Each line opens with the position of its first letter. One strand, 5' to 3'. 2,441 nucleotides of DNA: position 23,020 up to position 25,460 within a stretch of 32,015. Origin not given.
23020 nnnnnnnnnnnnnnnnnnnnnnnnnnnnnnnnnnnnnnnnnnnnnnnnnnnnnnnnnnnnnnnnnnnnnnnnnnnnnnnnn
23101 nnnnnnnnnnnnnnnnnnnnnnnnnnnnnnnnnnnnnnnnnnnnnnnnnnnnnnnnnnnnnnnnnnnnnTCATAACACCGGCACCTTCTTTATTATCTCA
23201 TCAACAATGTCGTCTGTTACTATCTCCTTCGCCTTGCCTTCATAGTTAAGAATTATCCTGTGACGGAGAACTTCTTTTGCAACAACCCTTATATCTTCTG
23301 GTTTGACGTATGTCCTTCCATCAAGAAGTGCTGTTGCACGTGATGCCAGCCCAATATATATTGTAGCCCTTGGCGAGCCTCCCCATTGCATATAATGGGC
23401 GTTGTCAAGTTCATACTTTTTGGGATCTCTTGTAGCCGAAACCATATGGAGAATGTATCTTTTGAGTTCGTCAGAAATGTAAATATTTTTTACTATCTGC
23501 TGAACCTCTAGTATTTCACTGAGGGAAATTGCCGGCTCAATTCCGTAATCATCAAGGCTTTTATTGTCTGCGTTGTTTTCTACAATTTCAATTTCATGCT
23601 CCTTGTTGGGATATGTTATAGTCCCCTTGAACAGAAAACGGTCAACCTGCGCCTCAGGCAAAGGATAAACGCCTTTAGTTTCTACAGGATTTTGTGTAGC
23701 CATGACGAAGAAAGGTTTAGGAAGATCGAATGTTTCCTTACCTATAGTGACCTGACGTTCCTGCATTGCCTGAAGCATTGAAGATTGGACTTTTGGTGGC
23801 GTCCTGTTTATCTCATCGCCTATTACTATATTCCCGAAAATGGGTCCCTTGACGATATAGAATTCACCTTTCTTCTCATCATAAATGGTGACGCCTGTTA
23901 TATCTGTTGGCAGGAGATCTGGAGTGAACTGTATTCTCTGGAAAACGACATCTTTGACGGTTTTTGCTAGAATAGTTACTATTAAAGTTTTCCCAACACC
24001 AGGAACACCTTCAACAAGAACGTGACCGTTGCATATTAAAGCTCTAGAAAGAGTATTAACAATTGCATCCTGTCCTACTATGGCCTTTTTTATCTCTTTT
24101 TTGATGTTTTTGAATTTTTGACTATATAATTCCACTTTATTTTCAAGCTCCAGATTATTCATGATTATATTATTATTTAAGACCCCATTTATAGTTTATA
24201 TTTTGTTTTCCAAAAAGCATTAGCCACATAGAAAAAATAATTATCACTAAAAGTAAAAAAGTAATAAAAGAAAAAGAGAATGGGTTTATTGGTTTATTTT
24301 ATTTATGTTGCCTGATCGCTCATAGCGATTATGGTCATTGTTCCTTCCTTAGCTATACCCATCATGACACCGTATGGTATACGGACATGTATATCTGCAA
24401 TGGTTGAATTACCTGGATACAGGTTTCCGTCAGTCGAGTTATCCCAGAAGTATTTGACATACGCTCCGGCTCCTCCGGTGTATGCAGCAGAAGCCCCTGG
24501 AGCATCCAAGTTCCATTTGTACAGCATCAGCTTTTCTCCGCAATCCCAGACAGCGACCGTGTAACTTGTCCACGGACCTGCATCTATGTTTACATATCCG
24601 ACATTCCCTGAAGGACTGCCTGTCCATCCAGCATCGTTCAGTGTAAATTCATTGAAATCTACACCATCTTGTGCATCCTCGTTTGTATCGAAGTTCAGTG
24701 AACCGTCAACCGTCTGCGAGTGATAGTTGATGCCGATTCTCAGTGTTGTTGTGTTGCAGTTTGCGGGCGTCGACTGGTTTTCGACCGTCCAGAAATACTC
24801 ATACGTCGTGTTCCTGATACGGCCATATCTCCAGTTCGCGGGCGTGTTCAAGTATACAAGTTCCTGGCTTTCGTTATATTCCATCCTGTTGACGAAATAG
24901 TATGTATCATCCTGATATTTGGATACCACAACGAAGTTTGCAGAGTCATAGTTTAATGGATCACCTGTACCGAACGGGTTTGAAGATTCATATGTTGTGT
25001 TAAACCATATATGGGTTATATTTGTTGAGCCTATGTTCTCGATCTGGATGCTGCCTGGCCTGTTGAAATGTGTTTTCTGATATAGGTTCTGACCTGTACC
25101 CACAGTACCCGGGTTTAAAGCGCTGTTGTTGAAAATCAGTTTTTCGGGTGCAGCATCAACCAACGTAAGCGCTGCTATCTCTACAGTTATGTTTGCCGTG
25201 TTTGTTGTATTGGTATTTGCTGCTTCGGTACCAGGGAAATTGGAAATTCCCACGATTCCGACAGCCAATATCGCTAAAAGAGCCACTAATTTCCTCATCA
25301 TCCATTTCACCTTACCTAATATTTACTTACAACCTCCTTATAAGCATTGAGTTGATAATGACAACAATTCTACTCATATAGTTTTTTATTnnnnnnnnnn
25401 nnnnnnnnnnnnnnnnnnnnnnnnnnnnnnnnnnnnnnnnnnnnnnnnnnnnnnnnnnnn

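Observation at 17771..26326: Nine-gene minus-strand cluster: two secreted sequon-rich paralogues + MoxR + MoxR* + DUF58 + VWA + K/E/P-rich protein + mini TM protein + HExxH membrane protein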

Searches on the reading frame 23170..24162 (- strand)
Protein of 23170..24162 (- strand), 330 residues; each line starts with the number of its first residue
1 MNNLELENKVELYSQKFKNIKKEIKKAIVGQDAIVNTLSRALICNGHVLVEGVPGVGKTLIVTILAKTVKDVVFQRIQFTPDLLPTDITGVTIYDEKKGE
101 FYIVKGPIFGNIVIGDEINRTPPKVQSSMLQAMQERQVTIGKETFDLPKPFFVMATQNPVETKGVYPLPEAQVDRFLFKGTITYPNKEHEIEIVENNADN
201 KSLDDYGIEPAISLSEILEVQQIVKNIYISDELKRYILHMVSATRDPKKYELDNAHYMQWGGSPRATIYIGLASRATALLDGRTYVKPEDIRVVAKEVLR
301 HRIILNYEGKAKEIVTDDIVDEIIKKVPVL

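Call 3: search_protein_families(library=pfam, proteins=[window:23170-24162:-], max_evalue=0.1)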
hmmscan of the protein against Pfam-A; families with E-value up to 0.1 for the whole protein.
window:23170-24162:- (330 aa): 14 families
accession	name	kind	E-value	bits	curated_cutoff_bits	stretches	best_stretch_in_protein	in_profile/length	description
PF07726.17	AAA_3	-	6.5e-61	204.4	27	1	47-178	1-131/131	ATPase family associated with various cellular activities (AAA)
PF17863.7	AAA_lid_2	-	1.6e-18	66.6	22.7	1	254-323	5-74/74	AAA lid domain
PF07728.20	AAA_5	-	8e-15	55.5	22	1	47-176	1-139/139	AAA domain (dynein-related subfamily)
PF20030.5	bpMoxR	-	7.2e-14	51.8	27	1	16-194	2-178/205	MoxR domain in the MoxR-vWA-beta-propeller ternary systems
PF00493.29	MCM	-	1.3e-06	28.1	23.3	1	19-160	31-174/224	MCM P-loop domain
PF00158.32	Sigma54_activat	-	1.3e-05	25.4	20.2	1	34-158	11-143/168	Sigma-54 interaction domain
PF05496.18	RuvB_N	-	0.00031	21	27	1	45-139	33-114/159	Holliday junction DNA helicase RuvB P-loop domain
PF01078.27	Mg_chelatase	-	0.00038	20.4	20.3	1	27-70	4-47/207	Magnesium chelatase, subunit ChlI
PF00004.35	AAA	-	0.0011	19.9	21.2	1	48-158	1-110/131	ATPase family associated with various cellular activities (AAA)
PF20720.3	nSTAND3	-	0.0022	18.2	27.2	1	38-75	10-47/155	Novel STAND NTPase 3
PF13191.12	AAA_16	-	0.0043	18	32.6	1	30-74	4-55/167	AAA ATPase domain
PF09765.14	FANCL_d1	-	0.034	14.6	23.8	1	170-240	13-83/89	FANCL UBC-like domain 1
PF07724.20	AAA_2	-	0.037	14.5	27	0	110-157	76-124/166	AAA domain (Cdc48 subfamily)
PF13218.11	DUF4026_N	-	0.052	14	27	1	178-230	43-95/147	Protein of unknown function (DUF4026) N-terminal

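Call 4: search_protein_families(library=ncbifam, proteins=[window:23170-24162:-], max_evalue=0.1)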
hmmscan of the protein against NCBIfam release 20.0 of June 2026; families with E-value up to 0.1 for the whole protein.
window:23170-24162:- (330 aa): 30 families (the best 25 are shown)
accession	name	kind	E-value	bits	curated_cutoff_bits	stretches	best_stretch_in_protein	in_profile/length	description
TIGR02031.1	BchD-ChlD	equivalog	5.5e-13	48.5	499.55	1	111-307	93-275/608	magnesium chelatase ATPase subunit D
TIGR02442.1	Cob-chelat-sub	hypoth_equivalog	1.2e-09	37.2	779.45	1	116-303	134-310/641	putative cobaltochelatase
TIGR00764.1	lon_rel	equivalog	1.8e-06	26.9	516.6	1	27-81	19-73/608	ATP-dependent protease LonB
TIGR02640.1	gas_vesic_GvpN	equivalog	6.3e-06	25.9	266.8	1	110-201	106-201/262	gas vesicle protein GvpN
NF047784.1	MadB_ATPase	equivalog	1.2e-05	24.7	475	1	112-200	141-224/298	MadB family AAA-type ATPase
TIGR00635.1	ruvB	equivalog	0.0002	20.5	299.05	1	46-143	31-117/305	Holliday junction branch migration DNA helicase RuvB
NF010054.0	PRK13531.1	equivalog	0.00043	19.5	681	1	24-301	18-286/498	ATPase RavA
TIGR02030.1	BchI-ChlI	equivalog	0.00055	19.2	466.95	1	151-303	175-314/337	magnesium chelatase ATPase subunit I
NF009067.0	PRK12402.1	equivalog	0.00084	18.4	317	1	23-70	12-61/340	replication factor C small subunit 2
NF006585.0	PRK09111.1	equivalog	0.0011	17.7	604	1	27-69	41-86/616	DNA polymerase III subunit gamma/tau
NF000868.0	PRK00080.1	equivalog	0.0012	17.8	282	1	45-141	51-136/330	Holliday junction branch migration DNA helicase RuvB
TIGR02397.1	dnaX_nterm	equivalog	0.0024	17.2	250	1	26-69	14-60/355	DNA polymerase III subunit gamma/tau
NF011522.0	PRK14961.1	equivalog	0.0028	16.6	562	1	25-69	15-62/363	DNA polymerase III subunits gamma and tau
TIGR02902.1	spore_lonB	equivalog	0.0032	16.2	723.3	1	20-72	59-113/531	ATP-dependent protease LonB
NF004549.0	PRK05896.1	equivalog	0.0046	15.7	578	1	25-69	15-62/642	DNA polymerase III subunits gamma and tau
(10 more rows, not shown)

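Call 90: search_protein_families(library=padloc, proteins=[window:23170-24162:-], max_evalue=0.001)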
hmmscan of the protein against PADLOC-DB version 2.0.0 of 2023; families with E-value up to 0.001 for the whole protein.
window:23170-24162:- (330 aa): 1 family
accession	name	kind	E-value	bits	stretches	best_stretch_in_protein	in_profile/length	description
PDLC03838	DolB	-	6.2e-05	20.4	1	11-79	124-199/375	-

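Call 102: search_solved_structures(query=window:23170-24162:-, max_evalue=1e-10)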
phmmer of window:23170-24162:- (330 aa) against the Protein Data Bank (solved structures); distinct sequences matched with E-value up to 1e-10: 1.
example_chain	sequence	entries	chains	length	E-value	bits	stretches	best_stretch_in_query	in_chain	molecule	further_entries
2r44_A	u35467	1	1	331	2e-94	319.7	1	7-329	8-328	Uncharacterized protein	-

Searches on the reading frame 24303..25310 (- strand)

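Call 3: search_protein_families(library=pfam, proteins=[window:24303-25310:-], max_evalue=0.1)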
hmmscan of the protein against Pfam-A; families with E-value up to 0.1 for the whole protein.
window:24303-25310:- (335 aa): 1 family
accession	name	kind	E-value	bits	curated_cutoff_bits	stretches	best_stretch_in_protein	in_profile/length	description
PF16407.11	PKD_2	-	0.051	14.3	39.2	0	121-224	10-106/157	PKD-like family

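Call 4: search_protein_families(library=ncbifam, proteins=[window:24303-25310:-], max_evalue=0.1)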
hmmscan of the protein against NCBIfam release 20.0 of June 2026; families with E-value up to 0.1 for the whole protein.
window:24303-25310:- (335 aa): 0 families

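Call 90: search_protein_families(library=padloc, proteins=[window:24303-25310:-], max_evalue=0.001)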
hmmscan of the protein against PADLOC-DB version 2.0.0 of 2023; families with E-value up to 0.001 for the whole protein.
window:24303-25310:- (335 aa): 0 families
